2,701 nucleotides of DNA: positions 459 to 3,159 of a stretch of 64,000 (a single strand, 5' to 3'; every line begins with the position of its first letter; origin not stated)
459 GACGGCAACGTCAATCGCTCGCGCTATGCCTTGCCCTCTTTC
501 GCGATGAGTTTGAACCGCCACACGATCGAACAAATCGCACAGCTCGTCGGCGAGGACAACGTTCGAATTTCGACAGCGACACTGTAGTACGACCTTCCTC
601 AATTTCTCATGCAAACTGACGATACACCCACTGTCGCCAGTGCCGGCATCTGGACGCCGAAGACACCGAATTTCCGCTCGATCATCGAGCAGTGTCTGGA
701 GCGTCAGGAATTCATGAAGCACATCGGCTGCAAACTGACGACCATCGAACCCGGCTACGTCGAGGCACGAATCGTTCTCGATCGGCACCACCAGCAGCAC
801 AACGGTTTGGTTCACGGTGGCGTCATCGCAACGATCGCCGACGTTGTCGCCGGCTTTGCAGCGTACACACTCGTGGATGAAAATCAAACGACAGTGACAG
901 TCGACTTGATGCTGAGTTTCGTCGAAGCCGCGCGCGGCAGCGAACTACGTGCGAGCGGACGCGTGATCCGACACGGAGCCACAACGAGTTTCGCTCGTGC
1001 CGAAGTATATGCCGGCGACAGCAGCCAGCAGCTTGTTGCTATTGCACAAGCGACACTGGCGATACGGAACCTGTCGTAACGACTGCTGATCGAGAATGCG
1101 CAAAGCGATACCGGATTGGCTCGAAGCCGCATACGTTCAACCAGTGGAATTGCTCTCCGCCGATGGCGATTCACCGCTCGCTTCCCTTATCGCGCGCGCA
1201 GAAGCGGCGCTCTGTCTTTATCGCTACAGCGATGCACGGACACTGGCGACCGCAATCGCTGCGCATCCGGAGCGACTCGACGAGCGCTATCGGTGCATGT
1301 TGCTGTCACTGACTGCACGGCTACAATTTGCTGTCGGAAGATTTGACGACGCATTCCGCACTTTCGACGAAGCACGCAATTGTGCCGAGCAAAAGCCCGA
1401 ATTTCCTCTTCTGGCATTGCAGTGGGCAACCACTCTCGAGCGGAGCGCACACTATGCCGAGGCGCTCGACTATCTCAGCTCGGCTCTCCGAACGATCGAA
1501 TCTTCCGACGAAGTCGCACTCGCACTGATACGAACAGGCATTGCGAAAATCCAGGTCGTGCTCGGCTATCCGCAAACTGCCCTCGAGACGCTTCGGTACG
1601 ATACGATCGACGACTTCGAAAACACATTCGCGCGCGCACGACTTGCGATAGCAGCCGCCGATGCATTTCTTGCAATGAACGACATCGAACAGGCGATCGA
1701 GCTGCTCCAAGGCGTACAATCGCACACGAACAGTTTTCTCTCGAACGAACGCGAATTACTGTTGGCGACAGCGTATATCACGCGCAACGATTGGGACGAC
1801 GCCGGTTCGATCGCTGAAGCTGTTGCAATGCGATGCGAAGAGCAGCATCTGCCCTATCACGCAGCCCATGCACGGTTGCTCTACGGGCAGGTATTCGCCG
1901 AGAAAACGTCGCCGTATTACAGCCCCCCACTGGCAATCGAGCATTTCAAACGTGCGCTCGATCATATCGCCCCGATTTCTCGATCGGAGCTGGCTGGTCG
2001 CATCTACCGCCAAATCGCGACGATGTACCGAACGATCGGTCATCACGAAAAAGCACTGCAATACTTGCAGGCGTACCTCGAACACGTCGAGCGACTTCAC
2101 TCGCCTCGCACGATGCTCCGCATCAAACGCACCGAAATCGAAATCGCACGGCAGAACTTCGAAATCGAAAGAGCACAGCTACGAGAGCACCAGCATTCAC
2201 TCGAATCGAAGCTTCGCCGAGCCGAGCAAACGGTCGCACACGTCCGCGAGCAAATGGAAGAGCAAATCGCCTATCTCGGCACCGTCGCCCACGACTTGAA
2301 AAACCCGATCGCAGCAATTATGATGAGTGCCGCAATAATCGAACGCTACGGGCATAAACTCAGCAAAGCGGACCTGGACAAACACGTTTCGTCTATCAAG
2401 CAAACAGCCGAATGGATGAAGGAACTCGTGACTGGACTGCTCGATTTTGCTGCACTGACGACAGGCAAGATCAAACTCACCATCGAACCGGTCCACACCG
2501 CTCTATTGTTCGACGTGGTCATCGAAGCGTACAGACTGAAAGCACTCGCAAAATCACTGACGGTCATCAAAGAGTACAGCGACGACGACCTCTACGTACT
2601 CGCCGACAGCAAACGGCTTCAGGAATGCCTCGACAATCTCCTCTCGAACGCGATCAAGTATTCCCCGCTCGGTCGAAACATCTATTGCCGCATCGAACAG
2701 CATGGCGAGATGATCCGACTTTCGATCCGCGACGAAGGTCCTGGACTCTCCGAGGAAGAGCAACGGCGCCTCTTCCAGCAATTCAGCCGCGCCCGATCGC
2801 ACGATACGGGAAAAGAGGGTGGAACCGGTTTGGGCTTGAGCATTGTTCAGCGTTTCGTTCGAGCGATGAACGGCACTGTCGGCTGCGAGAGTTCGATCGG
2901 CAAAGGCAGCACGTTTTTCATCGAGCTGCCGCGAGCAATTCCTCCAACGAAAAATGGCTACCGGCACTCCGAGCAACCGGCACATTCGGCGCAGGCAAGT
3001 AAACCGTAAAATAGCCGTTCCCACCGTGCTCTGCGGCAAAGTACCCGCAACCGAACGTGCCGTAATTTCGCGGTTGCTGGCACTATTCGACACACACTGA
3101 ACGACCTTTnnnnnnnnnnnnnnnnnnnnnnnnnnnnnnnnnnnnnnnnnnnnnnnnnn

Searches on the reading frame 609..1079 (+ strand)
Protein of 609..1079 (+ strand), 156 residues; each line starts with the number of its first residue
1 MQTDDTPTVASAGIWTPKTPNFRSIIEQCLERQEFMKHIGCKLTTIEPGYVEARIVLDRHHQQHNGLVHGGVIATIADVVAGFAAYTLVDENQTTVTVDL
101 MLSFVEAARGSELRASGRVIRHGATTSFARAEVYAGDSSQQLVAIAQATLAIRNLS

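Call 37: search_protein_families(library=pfam, proteins=[window:609-1079:+], max_evalue=0.001)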
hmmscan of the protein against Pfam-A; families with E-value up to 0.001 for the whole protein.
window:609-1079:+ (156 aa): 3 families
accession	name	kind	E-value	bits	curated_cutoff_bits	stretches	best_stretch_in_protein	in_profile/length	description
PF03061.28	4HBT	-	3.6e-14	53.3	20.6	1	65-138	1-75/79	Thioesterase superfamily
PF14539.12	DUF4442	-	9.5e-08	32.8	25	1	35-151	15-131/132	Domain of unknown function (DUF4442)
PF13622.12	4HBT_3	-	0.00022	21.9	24.3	1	66-150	9-82/83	Acyl-CoA thioesterase N-terminal domain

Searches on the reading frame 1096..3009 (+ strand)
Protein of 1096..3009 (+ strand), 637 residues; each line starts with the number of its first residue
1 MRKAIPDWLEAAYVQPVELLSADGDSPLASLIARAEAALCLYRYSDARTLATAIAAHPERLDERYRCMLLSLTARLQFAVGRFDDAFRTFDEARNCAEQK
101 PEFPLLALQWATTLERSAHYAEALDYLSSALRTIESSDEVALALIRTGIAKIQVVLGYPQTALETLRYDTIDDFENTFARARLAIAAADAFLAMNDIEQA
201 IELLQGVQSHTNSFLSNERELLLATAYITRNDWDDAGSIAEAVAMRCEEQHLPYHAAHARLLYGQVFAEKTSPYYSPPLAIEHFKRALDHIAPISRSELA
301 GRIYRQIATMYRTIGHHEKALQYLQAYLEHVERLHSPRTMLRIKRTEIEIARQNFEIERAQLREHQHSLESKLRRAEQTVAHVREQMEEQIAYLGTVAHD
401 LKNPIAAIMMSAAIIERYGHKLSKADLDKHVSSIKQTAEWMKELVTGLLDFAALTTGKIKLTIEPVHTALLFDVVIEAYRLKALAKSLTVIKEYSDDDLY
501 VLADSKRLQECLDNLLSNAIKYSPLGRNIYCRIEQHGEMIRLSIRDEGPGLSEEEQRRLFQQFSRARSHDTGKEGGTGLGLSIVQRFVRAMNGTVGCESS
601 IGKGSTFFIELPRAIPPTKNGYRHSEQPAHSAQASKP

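Call 7: search_protein_families(library=pfam, proteins=[window:1096-3009:+], max_evalue=0.001)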
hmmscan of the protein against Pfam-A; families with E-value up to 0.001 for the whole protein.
window:1096-3009:+ (637 aa): 9 families
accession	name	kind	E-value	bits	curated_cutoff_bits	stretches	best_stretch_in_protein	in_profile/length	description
PF02518.31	HATPase_c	-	1.8e-29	102.9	26.4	1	504-614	2-110/111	Histidine kinase-, DNA gyrase B-, and HSP90-like ATPase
PF13424.12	TPR_12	-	5e-11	43.1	30.1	1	279-330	21-74/77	Tetratricopeptide repeat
PF00512.31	HisKA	-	1.4e-09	38.3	26.9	1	394-456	6-65/66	His Kinase A (phospho-acceptor) domain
PF13428.12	TPR_14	-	7.9e-09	35.8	23.5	0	106-146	3-43/44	Tetratricopeptide repeat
PF25058.1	ARM_TT21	-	1e-08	35.7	27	1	116-219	19-132/155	Tetratricopeptide repeat protein 21 ARM repeat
PF00515.34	TPR_1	-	1.5e-05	25.1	27.8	0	303-329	3-29/34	Tetratricopeptide repeat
PF14559.12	TPR_19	-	3.3e-05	24.6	25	0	181-208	25-52/68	Tetratricopeptide repeat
PF07719.23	TPR_2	-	6.8e-05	23.1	27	0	303-330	3-30/34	Tetratricopeptide repeat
PF13581.12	HATPase_c_2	-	0.00034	21.1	27.4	0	507-590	31-111/127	Histidine kinase-like ATPase domain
